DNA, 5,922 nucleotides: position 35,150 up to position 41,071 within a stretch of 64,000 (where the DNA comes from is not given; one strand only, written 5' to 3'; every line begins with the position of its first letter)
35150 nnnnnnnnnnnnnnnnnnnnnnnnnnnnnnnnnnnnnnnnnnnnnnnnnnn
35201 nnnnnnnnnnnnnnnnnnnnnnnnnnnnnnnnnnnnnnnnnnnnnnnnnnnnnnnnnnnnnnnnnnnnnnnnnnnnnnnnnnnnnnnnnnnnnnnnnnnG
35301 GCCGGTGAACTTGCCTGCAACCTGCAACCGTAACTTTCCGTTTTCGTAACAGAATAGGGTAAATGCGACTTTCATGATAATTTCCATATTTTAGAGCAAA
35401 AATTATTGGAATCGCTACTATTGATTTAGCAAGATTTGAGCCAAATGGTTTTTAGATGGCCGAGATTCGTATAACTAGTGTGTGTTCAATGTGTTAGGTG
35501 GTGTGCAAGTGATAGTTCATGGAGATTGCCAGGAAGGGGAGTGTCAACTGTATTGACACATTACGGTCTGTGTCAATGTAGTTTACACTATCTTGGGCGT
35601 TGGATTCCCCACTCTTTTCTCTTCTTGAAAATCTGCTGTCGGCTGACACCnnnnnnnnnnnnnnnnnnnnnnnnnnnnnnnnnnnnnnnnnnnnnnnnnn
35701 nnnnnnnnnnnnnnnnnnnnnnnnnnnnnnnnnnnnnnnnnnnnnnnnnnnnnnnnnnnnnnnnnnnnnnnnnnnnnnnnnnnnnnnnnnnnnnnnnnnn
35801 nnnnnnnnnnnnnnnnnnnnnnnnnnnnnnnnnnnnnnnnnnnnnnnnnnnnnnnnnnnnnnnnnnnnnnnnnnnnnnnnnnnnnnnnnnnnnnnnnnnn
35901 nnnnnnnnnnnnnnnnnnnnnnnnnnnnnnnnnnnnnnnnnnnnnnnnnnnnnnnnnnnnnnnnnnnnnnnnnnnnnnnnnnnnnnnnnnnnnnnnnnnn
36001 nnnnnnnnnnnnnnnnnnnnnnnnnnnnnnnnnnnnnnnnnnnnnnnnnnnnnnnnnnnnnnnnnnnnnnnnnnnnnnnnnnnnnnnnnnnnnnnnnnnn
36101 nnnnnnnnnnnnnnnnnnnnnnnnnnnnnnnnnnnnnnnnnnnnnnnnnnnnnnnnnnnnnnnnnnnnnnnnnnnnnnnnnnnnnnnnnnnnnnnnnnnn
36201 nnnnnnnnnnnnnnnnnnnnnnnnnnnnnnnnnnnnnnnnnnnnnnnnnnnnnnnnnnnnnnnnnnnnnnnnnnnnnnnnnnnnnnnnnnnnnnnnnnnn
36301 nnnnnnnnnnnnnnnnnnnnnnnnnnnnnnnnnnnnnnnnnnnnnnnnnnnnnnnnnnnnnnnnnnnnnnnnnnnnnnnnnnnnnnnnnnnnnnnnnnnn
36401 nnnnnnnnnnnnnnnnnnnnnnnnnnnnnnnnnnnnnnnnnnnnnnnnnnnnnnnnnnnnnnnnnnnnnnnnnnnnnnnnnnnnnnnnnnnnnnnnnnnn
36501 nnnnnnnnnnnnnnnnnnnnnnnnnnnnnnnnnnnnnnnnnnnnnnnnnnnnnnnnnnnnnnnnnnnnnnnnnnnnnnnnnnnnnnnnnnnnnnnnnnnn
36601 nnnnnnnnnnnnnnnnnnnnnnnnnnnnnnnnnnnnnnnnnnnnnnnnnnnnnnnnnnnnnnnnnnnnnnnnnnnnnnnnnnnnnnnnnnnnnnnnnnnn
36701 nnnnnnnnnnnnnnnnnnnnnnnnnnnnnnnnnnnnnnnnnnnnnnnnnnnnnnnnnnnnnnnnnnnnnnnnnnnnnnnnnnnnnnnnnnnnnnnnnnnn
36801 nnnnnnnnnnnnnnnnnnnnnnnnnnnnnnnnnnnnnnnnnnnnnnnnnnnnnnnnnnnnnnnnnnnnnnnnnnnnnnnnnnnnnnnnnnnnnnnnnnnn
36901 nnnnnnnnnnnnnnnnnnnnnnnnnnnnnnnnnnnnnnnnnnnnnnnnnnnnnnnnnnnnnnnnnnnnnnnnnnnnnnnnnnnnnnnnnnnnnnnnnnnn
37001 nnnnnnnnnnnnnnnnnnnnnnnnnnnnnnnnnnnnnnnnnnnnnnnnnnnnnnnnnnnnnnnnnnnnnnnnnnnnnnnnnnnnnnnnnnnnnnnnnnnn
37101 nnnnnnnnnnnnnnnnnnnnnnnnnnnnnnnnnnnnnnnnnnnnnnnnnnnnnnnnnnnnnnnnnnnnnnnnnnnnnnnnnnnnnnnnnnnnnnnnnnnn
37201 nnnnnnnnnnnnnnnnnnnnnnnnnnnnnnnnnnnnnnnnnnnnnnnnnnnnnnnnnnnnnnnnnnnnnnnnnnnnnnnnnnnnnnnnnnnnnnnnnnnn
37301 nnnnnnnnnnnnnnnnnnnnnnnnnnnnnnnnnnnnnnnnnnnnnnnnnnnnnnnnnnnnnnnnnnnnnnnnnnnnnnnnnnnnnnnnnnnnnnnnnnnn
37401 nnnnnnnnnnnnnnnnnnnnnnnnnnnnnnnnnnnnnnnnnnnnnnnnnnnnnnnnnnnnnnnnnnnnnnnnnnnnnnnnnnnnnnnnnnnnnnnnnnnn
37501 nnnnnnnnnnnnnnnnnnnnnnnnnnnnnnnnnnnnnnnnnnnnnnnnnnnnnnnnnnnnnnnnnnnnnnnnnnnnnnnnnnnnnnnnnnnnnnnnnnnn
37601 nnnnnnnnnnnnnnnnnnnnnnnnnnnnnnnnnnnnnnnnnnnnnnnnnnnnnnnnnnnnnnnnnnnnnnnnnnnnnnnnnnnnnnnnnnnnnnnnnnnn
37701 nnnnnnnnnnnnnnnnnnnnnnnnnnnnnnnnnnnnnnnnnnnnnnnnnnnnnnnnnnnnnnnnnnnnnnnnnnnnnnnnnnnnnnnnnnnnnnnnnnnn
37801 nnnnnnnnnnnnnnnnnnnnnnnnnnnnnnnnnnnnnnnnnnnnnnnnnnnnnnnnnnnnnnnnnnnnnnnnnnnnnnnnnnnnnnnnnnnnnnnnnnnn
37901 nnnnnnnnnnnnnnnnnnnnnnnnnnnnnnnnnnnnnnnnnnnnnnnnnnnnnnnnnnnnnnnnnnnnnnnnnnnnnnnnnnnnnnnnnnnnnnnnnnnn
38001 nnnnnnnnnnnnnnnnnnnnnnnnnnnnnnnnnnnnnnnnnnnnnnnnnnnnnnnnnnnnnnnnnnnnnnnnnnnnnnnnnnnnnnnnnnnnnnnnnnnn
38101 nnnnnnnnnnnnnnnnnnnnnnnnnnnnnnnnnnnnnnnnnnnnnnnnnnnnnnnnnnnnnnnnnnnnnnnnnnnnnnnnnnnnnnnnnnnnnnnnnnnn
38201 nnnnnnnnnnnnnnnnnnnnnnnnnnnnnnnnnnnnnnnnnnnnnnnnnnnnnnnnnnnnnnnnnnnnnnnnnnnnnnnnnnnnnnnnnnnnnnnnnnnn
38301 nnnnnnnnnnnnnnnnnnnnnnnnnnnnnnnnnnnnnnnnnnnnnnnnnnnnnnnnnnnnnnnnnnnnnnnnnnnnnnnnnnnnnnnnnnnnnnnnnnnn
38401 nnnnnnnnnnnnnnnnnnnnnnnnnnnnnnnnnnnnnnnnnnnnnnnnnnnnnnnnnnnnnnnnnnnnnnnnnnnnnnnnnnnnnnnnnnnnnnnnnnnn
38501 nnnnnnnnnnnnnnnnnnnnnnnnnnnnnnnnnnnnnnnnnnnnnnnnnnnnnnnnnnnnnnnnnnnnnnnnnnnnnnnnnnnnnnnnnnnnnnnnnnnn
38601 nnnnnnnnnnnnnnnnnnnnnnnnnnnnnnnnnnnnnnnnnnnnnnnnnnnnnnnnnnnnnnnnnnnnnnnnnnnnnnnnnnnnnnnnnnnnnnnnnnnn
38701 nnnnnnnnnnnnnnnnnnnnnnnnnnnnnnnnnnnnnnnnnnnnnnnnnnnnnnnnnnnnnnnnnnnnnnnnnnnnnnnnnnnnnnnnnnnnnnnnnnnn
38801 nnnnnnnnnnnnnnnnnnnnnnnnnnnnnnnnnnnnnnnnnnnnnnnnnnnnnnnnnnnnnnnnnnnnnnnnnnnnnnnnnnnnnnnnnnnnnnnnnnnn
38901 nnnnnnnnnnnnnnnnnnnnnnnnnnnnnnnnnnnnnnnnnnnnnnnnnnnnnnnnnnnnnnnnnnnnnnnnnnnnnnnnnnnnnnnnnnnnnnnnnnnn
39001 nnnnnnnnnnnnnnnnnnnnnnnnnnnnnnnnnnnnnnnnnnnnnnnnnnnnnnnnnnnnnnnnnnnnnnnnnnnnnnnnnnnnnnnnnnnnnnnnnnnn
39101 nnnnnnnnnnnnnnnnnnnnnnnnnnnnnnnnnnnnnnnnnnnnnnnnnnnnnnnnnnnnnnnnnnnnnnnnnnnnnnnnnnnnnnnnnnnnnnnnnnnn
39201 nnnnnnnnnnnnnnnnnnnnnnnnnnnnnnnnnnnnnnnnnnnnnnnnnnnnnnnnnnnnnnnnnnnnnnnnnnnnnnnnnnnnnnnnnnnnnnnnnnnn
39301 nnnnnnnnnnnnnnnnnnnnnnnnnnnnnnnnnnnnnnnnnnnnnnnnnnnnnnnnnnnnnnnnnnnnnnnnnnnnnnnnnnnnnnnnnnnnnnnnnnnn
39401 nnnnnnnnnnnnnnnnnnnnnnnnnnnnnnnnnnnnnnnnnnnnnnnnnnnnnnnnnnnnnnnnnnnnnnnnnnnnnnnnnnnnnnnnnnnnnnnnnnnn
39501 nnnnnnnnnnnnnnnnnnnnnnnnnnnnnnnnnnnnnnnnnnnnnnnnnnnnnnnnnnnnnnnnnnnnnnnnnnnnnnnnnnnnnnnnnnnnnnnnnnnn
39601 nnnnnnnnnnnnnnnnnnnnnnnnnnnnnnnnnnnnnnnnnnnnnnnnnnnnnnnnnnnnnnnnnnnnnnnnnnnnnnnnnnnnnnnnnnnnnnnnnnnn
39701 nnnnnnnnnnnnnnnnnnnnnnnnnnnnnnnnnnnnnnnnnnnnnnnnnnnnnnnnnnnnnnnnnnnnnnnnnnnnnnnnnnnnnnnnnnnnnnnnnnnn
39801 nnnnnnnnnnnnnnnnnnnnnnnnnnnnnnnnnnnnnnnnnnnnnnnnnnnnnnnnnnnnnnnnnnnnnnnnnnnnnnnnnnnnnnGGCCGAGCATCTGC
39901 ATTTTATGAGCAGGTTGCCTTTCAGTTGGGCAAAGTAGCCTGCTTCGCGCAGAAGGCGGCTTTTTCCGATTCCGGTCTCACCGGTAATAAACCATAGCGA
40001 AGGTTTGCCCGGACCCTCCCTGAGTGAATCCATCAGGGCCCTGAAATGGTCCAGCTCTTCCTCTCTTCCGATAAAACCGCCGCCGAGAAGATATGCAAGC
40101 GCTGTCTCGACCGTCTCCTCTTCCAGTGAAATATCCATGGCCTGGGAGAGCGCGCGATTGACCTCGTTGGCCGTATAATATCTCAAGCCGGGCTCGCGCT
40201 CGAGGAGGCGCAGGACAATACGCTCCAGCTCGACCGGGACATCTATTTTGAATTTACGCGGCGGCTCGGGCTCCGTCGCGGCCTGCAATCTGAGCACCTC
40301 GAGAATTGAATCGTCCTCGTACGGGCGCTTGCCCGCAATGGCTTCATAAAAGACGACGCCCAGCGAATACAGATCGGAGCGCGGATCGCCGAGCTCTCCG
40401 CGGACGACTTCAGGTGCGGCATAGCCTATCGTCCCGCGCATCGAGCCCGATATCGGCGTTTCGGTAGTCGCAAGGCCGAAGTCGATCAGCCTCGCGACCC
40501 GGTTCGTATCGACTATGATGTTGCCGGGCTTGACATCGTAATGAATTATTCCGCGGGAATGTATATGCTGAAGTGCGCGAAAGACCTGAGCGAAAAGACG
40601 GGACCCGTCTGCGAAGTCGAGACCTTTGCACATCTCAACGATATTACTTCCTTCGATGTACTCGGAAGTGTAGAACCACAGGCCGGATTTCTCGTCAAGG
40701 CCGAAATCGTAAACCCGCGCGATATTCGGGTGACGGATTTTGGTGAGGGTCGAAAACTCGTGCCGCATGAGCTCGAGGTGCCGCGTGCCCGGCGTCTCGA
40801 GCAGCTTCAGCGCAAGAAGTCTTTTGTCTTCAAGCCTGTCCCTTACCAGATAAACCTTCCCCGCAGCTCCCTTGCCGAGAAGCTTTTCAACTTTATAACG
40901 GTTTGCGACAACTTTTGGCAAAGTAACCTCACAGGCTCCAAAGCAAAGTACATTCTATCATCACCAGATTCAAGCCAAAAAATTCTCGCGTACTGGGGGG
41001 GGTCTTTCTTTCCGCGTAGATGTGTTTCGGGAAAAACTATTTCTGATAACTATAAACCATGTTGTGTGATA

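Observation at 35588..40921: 1777-aa fusion of a Hanks-type Ser/Thr kinase, STAND NTPase, TPR array, GAF and a complete sigma-54 activator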

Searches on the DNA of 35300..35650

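Call 76: search_rna_families(source=window, start=35300, end=35650, threshold=evalue, max_evalue=1)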
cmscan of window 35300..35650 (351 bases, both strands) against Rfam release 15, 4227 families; matches with E-value up to 1: 2.
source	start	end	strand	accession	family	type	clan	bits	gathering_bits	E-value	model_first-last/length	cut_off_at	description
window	35543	35587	+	RF03657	MIR6145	Gene; miRNA;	-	17.2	53.4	0.9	1-78/78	no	MIR6145 microRNA precursor family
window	35365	35442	-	RF03032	narK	Cis-reg;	-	16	43.2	0.98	1-72/72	no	narK RNA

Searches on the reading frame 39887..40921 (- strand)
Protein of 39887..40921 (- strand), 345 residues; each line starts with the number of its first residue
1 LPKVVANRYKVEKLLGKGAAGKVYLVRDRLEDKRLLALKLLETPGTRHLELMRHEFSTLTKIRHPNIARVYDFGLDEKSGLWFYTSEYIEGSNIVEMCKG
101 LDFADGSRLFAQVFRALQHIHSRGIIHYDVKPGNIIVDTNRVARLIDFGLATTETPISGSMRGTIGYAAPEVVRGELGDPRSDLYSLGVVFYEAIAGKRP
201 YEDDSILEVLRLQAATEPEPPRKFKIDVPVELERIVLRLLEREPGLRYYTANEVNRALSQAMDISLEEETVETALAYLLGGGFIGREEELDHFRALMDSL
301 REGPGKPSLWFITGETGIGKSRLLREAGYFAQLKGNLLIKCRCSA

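Call 44: find_related_loci(query=A2, collection=genome_contigs, flank=8000)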
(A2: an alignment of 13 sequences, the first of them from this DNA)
Query A2 (345 aa) in genome_contigs; peptide patterns used: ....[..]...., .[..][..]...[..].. (x = any residue, [..] = any of these).
76 stretches matched a pattern; 70 encode a relative of the query (tblastn E <= 1e-3); 70 distinct loci.
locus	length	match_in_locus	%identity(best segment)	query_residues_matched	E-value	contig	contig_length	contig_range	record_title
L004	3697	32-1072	37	3-343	3e-64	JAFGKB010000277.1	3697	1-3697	MAG: Anaerolineae bacterium isolate Zod_Metabat.308 k87_6982573, whole genome shotgun sequence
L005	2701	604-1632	38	3-344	5e-65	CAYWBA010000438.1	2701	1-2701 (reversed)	MAG TPA_asm: uncultured Planctomycetota bacterium isolate binchicken_co89_671 genome assembly, contig: NODE_88008_length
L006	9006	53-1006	37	3-324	2e-57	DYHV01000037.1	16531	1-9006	MAG TPA_asm: Ignavibacterium album isolate DR5_36_85 Afr_mines_DR5_562_length_16531_cov_36_882981, whole genome shotgun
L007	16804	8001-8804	34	3-260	3e-39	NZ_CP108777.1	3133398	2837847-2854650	Embleya sp. NBC_00896 plasmid unnamed1, complete sequence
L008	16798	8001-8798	34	3-258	5e-39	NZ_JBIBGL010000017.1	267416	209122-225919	Embleya sp. NPDC008237 NPDC008237_171_C5.ctg-0017, whole genome shotgun sequence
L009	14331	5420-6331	30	3-289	2e-37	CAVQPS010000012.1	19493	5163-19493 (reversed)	MAG: uncultured Ignavibacteriales bacterium isolate MFD01476.bin.1.135 genome assembly, contig: contig_92840, whole geno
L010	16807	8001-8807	31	3-260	8e-37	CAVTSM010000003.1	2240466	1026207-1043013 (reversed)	MAG: uncultured proteobacterium isolate MFD09368.bin.2.175 genome assembly, contig: contig_1268, whole genome shotgun se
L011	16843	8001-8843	33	3-273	7e-37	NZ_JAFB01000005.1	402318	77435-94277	Amycolatopsis taiwanensis DSM 45107 A3CUDRAFT_scaffold_3.4_C, whole genome shotgun sequence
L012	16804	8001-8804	32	3-260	1e-36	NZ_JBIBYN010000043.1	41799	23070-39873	Streptomyces sp. NPDC014734 NPDC014734_263_B11.ctg-0043, whole genome shotgun sequence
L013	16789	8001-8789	33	3-255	2e-34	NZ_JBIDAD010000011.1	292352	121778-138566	Streptomyces sp. NPDC048211 NPDC048211_29_C6.ctg-0011, whole genome shotgun sequence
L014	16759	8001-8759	37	7-248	2e-34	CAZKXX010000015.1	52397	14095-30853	MAG TPA_asm: uncultured Acidobacteriota bacterium isolate binchicken_co274_200 genome assembly, contig: NODE_1661_length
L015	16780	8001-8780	36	5-254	2e-34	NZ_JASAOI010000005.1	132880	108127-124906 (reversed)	Yinghuangia seranimata strain CCTCC AA 206006 Scaffold2_2, whole genome shotgun sequence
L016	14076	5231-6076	33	3-275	5e-34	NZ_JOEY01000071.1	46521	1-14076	Streptomyces fulvoviolaceus strain NRRL B-2870 contig71.1, whole genome shotgun sequence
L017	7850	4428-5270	29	4-279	2e-33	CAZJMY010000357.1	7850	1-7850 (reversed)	MAG TPA_asm: uncultured Myxococcales bacterium isolate binchicken_co84_298 genome assembly, contig: k141_414320, whole g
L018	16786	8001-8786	32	3-254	1e-33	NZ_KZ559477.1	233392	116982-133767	Nonomuraea indica strain DRQ-2 Scaffold13, whole genome shotgun sequence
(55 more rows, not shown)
